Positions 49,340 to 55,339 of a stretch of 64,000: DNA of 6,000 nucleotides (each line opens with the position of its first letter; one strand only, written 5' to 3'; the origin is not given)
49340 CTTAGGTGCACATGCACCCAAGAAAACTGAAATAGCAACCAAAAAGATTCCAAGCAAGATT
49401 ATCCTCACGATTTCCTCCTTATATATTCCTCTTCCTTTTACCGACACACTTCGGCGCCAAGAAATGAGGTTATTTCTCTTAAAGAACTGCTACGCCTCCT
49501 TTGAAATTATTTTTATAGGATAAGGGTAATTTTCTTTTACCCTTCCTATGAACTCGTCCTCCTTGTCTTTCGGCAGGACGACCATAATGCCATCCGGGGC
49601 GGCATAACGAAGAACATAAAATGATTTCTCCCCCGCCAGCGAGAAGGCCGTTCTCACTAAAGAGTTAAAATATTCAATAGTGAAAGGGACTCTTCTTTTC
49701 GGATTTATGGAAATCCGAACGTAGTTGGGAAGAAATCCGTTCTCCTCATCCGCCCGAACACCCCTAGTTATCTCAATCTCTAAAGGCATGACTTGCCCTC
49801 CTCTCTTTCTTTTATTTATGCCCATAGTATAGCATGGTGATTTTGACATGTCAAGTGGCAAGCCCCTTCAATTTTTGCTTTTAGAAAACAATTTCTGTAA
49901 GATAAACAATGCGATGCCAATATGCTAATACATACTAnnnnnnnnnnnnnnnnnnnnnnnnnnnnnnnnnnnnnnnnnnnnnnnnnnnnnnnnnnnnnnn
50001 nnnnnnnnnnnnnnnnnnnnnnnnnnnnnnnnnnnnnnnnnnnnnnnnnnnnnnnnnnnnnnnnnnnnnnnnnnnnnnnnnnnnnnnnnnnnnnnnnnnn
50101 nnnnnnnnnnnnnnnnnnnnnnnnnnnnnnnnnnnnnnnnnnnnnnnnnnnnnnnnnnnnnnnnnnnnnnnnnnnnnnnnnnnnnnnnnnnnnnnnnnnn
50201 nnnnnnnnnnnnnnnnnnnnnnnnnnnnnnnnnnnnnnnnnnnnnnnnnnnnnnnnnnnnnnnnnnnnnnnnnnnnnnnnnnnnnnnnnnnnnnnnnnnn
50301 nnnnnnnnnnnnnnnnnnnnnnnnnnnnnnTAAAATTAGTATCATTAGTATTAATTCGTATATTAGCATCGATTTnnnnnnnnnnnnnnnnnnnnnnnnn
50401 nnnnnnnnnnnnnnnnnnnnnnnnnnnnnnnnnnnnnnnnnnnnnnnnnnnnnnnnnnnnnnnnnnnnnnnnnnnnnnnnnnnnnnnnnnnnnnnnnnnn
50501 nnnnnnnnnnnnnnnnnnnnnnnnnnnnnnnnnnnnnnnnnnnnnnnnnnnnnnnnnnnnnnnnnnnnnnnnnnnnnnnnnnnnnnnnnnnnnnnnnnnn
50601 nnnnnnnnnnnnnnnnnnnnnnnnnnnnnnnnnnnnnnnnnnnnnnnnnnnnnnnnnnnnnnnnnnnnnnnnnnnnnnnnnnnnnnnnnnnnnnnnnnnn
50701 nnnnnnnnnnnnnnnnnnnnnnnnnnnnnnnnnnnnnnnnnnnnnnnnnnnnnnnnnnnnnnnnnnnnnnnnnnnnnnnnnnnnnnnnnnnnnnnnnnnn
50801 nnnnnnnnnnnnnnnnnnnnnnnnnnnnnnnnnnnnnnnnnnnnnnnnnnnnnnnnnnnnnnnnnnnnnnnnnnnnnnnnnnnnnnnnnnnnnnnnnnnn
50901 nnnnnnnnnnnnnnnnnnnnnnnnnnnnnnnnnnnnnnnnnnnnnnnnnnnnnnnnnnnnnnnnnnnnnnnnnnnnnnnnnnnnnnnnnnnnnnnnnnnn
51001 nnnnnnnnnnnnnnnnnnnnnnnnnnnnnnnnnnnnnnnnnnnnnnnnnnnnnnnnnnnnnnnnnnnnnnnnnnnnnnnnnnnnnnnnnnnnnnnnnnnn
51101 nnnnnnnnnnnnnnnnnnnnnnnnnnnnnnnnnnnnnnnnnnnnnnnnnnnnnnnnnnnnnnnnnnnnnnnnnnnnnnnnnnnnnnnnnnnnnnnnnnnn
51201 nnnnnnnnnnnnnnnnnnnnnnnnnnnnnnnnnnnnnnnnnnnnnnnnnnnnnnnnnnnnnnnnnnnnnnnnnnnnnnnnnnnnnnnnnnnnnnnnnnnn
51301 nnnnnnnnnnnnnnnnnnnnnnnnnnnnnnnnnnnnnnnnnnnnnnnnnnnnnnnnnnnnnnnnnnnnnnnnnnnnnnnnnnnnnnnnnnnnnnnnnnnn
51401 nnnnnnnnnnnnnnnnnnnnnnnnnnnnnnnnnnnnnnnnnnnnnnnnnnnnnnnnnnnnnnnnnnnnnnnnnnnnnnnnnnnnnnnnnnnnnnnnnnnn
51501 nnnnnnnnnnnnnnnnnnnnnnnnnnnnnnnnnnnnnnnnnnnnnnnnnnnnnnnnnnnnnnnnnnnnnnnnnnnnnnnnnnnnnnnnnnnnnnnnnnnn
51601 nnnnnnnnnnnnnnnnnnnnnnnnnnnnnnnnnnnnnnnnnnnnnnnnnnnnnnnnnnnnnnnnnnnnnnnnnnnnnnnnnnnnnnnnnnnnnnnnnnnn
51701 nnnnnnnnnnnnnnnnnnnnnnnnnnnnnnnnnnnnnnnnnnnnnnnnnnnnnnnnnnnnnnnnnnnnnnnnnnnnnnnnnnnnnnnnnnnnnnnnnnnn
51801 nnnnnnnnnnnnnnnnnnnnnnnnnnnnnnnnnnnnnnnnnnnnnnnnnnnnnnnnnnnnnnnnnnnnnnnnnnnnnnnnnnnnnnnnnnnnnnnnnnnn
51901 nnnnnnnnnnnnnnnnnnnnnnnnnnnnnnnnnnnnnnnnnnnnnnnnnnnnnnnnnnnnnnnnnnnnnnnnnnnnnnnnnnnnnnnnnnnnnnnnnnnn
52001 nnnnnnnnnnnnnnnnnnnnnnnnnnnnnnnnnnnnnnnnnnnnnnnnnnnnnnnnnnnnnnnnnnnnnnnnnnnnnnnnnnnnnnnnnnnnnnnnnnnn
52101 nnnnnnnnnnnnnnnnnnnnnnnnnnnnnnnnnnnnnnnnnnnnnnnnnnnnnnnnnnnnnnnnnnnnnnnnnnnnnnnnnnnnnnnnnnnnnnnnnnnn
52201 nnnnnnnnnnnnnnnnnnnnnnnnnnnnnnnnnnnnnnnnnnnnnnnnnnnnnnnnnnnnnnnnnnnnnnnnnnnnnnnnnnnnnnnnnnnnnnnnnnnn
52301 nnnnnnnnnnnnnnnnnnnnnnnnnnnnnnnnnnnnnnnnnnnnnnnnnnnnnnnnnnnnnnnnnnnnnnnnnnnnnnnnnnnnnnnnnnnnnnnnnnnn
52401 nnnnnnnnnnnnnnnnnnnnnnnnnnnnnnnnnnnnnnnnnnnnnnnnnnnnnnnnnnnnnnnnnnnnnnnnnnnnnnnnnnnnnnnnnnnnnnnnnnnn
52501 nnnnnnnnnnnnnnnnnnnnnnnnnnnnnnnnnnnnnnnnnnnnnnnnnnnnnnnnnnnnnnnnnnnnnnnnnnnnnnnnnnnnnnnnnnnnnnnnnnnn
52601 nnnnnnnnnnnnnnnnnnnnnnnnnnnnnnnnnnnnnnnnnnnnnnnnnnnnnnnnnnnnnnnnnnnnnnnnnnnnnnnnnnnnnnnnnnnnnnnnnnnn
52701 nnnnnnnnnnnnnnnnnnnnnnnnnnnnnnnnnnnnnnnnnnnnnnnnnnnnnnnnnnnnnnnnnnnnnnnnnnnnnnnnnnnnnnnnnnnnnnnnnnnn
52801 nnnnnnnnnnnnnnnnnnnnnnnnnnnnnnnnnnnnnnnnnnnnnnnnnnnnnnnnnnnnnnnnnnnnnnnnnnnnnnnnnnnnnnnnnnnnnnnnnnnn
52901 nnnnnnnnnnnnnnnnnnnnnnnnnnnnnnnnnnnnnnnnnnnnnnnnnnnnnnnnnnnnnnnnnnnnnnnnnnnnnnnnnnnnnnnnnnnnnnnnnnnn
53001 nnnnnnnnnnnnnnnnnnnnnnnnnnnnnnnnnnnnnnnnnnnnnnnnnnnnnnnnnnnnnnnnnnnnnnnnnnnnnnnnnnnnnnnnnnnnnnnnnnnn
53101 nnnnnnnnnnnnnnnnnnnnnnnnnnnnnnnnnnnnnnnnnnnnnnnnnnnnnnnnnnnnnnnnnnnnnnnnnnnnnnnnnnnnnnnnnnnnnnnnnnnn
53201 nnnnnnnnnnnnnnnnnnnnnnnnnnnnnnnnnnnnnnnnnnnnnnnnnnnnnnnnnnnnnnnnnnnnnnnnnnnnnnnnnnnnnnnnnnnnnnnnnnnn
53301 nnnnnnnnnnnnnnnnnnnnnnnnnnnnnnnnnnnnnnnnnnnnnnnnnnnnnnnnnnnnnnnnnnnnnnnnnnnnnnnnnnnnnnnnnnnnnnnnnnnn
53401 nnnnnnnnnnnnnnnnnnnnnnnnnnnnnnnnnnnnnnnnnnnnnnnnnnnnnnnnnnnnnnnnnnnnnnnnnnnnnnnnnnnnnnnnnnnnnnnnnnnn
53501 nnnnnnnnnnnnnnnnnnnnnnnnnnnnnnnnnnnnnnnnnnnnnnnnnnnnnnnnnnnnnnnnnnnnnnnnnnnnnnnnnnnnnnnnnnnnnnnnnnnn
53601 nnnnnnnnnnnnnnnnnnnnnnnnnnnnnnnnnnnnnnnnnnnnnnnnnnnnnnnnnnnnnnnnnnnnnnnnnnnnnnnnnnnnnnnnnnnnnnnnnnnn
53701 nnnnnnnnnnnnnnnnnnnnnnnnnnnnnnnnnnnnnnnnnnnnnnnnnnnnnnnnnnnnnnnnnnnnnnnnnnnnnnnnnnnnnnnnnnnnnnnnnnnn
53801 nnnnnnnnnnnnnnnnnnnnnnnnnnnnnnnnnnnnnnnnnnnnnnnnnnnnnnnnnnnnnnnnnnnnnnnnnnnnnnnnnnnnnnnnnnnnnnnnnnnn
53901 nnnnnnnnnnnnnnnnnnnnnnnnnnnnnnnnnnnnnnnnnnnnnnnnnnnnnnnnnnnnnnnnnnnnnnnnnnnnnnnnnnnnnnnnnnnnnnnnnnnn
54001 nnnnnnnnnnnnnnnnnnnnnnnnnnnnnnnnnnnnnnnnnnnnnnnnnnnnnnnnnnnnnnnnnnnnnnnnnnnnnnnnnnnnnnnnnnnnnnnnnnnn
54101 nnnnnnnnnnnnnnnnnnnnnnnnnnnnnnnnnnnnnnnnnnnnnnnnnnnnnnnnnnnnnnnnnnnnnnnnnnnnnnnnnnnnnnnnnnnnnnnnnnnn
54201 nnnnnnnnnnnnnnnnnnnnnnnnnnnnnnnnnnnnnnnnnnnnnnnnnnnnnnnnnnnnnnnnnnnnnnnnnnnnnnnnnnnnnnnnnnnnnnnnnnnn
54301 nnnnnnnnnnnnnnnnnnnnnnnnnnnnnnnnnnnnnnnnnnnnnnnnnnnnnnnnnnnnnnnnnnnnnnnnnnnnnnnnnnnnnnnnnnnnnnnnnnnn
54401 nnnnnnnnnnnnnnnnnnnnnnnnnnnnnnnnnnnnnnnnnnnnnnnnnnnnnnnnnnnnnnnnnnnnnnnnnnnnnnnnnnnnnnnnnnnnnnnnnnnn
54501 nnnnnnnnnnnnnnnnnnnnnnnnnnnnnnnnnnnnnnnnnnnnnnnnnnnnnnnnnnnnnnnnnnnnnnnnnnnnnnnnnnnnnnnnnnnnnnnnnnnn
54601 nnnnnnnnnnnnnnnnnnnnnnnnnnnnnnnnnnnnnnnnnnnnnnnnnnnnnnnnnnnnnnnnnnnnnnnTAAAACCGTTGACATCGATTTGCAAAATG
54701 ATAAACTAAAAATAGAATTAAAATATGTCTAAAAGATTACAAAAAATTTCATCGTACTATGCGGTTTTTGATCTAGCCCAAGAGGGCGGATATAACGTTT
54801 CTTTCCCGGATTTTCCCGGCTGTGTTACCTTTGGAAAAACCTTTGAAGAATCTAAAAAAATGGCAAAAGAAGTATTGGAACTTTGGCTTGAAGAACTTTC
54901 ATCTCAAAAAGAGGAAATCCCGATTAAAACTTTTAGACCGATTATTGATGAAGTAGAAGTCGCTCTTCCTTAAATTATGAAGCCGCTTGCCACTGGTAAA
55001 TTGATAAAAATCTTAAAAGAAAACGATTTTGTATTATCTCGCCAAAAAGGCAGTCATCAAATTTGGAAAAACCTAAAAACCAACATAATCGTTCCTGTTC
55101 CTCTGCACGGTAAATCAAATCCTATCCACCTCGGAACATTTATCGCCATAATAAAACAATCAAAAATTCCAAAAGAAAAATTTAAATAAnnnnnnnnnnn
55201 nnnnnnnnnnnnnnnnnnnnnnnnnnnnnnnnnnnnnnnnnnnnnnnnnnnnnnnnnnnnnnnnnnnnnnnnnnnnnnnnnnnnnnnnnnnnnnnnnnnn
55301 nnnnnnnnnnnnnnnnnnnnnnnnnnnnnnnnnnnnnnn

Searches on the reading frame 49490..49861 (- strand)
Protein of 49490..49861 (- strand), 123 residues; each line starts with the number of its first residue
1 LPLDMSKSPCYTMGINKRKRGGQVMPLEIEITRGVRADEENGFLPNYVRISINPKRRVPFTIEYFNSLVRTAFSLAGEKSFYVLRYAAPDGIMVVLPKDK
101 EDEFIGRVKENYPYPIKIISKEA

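Call 28: search_protein_families(library=pfam, proteins=[window:49490-49861:-], max_evalue=1)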
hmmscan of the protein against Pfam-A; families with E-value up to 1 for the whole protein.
window:49490-49861:- (123 aa): 1 family
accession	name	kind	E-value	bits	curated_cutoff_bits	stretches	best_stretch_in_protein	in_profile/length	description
PF02541.22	Ppx-GppA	-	0.31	10.9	27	1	100-122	72-94/285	Ppx/GppA phosphatase family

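Call 29: search_protein_families(library=phrogs, proteins=[window:49490-49861:-], max_evalue=1)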
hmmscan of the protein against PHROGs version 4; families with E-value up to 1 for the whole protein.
window:49490-49861:- (123 aa): 1 family
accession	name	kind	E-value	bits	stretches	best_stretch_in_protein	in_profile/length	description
phrog_38233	-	tail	0.08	11.8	1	61-101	325-365/896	tail fiber protein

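Call 91: search_protein_families(library=padloc, proteins=[window:49490-49861:-], max_evalue=0.1)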
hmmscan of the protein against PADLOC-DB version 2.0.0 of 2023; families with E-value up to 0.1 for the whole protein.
window:49490-49861:- (123 aa): 0 families

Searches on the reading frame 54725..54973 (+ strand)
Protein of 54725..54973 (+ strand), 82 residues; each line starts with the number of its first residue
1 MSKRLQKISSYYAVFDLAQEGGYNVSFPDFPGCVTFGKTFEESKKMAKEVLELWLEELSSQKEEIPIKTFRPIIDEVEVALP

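Call 90: search_protein_families(library=pfam, proteins=[window:54725-54973:+], max_evalue=0.01)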
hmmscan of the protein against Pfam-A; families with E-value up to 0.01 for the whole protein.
window:54725-54973:+ (82 aa): 2 families
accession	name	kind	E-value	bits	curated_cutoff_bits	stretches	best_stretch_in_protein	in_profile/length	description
PF15919.11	HicB_lk_antitox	-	9.6e-12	45.6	27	1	15-67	5-57/123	HicB_like antitoxin of bacterial toxin-antitoxin system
PF21748.3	UPF0150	-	3.5e-07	30.5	27.3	1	13-64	10-62/64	UPF0150-like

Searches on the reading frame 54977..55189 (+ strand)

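Call 90: search_protein_families(library=pfam, proteins=[window:54977-55189:+], max_evalue=0.01)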
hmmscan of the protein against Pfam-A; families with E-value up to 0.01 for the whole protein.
window:54977-55189:+ (70 aa): 2 families
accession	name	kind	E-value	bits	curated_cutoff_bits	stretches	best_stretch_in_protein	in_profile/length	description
PF07927.17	HicA_toxin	-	1e-14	54.8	27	1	8-64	3-58/58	HicA toxin of bacterial toxin-antitoxin,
PF23220.1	HAT_Syf1_M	-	0.0096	16.2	27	1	5-39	17-50/213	Pre-mRNA-splicing factor SYF1 middle HAT repeat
